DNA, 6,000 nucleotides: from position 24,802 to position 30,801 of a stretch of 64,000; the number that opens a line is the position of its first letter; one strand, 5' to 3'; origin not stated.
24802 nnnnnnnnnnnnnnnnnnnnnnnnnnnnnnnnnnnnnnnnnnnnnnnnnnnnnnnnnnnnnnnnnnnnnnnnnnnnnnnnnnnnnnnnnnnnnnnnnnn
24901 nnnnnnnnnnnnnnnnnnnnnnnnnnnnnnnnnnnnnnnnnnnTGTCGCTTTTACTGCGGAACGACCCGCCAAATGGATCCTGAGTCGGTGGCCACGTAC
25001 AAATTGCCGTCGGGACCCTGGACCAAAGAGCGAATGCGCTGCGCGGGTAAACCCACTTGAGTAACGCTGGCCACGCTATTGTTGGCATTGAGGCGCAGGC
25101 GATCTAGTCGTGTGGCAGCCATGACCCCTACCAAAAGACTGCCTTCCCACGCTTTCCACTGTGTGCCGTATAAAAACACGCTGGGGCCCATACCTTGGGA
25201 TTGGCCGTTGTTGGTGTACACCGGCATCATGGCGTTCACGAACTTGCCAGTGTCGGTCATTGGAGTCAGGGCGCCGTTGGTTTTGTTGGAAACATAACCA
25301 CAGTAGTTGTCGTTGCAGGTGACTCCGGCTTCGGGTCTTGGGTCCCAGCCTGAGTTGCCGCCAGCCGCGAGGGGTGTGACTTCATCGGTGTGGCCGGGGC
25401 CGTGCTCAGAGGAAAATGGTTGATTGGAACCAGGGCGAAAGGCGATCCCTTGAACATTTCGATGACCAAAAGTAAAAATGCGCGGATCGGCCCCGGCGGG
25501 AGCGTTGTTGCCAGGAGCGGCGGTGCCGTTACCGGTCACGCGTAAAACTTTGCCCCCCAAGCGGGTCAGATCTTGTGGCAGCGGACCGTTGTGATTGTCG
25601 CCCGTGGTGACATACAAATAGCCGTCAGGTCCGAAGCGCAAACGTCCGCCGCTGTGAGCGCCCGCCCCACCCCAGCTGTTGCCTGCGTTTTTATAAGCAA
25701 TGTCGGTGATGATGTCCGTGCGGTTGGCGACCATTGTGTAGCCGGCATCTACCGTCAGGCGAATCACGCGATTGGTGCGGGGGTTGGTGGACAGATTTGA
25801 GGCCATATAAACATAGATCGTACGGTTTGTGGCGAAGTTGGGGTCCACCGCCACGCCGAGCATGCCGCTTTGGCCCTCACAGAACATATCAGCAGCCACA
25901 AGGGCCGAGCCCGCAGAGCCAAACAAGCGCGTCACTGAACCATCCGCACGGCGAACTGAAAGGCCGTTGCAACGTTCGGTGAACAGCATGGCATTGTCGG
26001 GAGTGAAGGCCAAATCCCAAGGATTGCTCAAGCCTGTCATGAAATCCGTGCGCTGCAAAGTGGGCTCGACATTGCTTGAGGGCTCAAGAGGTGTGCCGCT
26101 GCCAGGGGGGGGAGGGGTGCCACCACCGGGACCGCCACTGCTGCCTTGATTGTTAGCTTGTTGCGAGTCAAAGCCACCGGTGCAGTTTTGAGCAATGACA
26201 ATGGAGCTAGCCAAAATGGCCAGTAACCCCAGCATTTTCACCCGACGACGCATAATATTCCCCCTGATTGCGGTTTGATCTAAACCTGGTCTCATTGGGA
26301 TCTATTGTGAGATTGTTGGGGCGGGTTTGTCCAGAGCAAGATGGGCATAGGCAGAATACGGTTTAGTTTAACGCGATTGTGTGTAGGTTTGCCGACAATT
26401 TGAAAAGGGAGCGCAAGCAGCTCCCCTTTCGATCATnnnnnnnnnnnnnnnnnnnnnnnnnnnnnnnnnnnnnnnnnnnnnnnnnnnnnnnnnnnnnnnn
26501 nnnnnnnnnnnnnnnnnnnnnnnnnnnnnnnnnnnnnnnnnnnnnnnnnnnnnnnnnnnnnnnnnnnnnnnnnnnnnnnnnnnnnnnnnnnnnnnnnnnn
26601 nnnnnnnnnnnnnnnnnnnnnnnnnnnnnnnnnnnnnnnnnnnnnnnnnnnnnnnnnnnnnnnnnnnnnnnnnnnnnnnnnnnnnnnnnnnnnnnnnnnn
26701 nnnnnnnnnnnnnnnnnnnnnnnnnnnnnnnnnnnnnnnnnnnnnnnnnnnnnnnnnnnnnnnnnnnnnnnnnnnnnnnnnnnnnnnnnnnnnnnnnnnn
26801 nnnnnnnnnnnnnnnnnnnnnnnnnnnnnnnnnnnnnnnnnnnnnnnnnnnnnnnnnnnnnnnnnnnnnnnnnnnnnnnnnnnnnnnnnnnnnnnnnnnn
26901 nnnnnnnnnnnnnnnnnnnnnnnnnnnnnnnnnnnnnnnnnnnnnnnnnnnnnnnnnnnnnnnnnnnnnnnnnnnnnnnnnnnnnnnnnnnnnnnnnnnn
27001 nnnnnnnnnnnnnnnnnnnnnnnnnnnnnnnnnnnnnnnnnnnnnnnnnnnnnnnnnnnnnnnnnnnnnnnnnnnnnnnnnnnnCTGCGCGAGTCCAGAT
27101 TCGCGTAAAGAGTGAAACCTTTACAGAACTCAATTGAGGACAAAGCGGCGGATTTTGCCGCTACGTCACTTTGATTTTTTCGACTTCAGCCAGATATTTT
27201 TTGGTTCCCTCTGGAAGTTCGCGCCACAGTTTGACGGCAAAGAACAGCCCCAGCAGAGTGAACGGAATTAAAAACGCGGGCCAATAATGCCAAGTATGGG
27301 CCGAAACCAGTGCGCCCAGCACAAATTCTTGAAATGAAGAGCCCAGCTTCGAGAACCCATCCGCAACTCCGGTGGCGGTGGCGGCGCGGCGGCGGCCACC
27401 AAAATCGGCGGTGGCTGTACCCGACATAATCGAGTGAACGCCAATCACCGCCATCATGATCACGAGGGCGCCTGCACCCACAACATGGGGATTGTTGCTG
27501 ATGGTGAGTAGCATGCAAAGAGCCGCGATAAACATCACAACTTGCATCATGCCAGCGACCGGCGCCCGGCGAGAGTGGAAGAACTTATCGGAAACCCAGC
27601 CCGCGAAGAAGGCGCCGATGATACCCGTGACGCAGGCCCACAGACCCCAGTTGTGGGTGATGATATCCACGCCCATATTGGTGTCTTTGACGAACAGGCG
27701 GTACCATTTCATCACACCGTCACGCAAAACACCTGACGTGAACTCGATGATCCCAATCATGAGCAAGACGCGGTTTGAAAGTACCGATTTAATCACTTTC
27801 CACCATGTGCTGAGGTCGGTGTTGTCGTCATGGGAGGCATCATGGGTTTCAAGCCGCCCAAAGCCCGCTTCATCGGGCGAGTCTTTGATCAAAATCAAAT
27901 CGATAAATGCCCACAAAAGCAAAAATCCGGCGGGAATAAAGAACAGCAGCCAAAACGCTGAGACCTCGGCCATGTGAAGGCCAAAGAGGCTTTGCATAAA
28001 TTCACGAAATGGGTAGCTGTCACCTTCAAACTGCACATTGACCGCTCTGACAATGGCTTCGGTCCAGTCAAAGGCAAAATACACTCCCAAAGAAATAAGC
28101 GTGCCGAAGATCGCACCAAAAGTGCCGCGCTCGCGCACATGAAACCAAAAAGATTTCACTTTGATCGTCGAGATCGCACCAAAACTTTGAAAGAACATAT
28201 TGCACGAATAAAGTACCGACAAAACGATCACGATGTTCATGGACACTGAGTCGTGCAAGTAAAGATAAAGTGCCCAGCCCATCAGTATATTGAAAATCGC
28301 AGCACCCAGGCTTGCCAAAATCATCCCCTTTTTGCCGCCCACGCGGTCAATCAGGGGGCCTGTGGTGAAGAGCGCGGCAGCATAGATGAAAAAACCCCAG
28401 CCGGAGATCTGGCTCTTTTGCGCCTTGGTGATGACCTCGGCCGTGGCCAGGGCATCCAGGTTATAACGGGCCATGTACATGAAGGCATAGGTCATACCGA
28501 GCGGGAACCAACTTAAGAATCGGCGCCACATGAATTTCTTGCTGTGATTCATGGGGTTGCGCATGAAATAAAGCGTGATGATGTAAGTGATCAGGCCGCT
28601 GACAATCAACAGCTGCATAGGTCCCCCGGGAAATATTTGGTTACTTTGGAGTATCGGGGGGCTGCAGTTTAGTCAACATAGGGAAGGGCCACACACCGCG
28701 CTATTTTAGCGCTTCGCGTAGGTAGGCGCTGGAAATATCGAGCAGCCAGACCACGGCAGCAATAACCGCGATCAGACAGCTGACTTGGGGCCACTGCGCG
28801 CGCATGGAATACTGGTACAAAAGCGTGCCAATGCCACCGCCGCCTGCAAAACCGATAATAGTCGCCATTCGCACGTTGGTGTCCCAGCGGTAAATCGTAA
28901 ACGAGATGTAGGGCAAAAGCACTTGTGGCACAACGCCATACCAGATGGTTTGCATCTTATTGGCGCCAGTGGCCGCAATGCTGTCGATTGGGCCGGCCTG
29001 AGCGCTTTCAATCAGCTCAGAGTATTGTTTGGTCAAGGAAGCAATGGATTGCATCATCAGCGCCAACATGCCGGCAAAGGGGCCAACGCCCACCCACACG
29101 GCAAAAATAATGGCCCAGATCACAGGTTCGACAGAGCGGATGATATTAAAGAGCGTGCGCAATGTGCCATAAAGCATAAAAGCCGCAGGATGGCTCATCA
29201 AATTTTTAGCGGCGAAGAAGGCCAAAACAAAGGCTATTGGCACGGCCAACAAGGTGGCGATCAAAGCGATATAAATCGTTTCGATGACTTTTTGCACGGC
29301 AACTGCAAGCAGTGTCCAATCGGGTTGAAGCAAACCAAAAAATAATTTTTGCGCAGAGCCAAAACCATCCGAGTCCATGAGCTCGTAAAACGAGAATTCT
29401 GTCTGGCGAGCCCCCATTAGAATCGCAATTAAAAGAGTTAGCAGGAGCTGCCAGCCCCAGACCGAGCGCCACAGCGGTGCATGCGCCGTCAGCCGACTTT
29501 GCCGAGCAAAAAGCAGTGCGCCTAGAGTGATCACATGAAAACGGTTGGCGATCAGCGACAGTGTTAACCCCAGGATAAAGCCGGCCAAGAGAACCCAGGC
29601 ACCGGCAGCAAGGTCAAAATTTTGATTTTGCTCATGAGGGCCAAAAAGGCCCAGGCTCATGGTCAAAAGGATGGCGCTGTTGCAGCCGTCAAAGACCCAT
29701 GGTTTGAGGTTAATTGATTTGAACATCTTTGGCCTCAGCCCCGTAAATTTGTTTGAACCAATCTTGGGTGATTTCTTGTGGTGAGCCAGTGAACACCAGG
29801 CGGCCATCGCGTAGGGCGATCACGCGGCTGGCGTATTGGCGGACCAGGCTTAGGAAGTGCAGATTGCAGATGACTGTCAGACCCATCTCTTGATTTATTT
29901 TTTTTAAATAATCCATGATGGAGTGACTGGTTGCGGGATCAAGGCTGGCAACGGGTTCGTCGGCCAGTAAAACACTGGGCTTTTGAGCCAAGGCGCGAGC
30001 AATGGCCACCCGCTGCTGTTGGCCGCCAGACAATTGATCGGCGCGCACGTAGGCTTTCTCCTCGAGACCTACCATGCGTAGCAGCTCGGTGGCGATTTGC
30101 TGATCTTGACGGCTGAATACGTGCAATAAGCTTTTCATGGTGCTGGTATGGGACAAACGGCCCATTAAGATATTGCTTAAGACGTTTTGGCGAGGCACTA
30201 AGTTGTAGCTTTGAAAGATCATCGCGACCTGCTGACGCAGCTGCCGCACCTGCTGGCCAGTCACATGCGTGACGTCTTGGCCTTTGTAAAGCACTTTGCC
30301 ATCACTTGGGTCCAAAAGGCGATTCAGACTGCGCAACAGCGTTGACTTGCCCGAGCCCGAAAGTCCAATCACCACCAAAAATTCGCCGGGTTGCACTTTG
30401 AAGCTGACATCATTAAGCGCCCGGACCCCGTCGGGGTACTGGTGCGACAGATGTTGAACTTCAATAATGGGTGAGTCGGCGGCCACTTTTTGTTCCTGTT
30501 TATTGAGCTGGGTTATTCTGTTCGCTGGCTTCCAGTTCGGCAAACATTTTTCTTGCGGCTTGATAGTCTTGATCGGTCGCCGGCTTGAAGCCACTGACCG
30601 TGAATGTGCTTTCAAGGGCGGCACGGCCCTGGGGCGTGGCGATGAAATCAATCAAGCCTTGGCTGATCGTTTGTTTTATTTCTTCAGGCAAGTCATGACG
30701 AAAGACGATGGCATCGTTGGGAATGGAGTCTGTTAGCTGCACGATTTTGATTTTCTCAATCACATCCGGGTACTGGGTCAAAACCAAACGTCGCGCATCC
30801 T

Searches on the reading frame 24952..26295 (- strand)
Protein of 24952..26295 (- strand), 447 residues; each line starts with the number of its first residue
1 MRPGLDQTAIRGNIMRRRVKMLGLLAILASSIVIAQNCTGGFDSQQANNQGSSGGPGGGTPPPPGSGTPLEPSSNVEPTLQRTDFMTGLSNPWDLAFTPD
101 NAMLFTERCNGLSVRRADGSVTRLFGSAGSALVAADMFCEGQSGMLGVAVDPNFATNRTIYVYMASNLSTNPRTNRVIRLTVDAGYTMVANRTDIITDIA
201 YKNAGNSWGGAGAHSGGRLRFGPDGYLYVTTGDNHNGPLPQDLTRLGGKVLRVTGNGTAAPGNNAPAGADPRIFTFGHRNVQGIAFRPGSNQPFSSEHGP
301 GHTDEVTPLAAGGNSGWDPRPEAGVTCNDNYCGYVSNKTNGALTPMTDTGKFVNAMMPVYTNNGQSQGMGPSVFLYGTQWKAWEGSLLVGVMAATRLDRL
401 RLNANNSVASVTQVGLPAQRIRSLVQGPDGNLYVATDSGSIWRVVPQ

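Call 8: search_protein_families(library=pfam, proteins=[window:24952-26295:-], max_evalue=0.001)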
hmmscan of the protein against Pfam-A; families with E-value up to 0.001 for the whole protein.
window:24952-26295:- (447 aa): 3 families
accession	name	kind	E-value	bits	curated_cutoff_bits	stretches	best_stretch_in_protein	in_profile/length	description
PF07995.17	GSDH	-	1.3e-67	228.9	25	1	89-441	1-330/332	Glucose / Sorbosone dehydrogenase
PF20067.5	SSL_N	-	0.00018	21.7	18.9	0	424-444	26-46/46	Strictosidine synthase-like, N-terminal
PF07494.17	Reg_prop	-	0.0003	21.1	20.4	0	415-437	1-23/24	Two component regulator propeller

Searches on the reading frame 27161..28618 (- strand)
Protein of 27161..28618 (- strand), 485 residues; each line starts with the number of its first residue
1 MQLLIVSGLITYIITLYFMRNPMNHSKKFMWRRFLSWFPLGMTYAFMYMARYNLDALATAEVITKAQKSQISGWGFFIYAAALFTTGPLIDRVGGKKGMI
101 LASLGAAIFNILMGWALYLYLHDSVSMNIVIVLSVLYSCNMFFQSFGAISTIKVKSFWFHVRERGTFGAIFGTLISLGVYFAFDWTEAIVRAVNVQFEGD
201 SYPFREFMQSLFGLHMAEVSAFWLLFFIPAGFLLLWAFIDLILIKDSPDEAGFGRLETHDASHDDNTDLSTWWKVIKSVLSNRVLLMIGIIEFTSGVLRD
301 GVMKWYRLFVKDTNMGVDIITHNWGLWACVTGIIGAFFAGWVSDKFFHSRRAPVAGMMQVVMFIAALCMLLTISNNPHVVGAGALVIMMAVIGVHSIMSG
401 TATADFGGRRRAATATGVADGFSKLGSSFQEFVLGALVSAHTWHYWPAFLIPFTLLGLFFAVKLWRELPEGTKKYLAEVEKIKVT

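Call 8: search_protein_families(library=pfam, proteins=[window:27161-28618:-], max_evalue=0.001)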
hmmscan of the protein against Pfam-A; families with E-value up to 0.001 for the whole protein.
window:27161-28618:- (485 aa): 1 family
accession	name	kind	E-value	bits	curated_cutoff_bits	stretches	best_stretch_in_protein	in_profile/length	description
PF07690.21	MFS_1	-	3.5e-22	79.2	33.4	2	42-429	3-345/347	Major Facilitator Superfamily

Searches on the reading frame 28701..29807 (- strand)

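Call 8: search_protein_families(library=pfam, proteins=[window:28701-29807:-], max_evalue=0.001)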
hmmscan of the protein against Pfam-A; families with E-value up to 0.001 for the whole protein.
window:28701-29807:- (368 aa): 1 family
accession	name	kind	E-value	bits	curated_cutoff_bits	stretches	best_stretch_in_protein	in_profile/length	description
PF00528.27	BPD_transp_1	-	1.1e-11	45.3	26.4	1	210-366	14-177/184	Binding-protein-dependent transport system inner membrane component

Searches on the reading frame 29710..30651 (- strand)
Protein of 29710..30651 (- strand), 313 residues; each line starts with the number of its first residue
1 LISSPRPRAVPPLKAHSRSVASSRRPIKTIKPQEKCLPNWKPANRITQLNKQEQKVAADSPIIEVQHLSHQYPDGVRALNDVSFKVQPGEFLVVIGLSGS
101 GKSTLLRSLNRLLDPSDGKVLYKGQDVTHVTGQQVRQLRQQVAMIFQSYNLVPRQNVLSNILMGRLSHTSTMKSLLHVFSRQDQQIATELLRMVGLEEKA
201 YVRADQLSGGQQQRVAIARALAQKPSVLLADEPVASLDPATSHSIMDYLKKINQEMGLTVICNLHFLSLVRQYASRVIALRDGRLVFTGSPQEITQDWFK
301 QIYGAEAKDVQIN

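Call 8: search_protein_families(library=pfam, proteins=[window:29710-30651:-], max_evalue=0.001)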
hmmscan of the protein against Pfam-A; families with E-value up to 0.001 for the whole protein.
window:29710-30651:- (313 aa): 6 families
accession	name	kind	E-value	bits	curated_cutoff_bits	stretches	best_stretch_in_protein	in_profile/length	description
PF00005.33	ABC_tran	-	8.6e-38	130.5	25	1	79-235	1-137/137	ABC transporter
PF13304.12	AAA_21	-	2.6e-09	38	27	0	190-261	221-294/304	AAA domain, putative AbiEii toxin, Type IV TA system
PF02463.25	SMC_N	-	8.2e-09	35.6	40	1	85-262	21-196/220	RecF/RecN/SMC N terminal domain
PF13401.12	AAA_22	-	2.1e-06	28.5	27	1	90-232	6-92/130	AAA domain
PF13191.12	AAA_16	-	8.9e-06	26.7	32.6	1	86-143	22-83/167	AAA ATPase domain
PF13555.12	AAA_29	-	7.2e-05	22.9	27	1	81-117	14-50/61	P-loop containing region of AAA domain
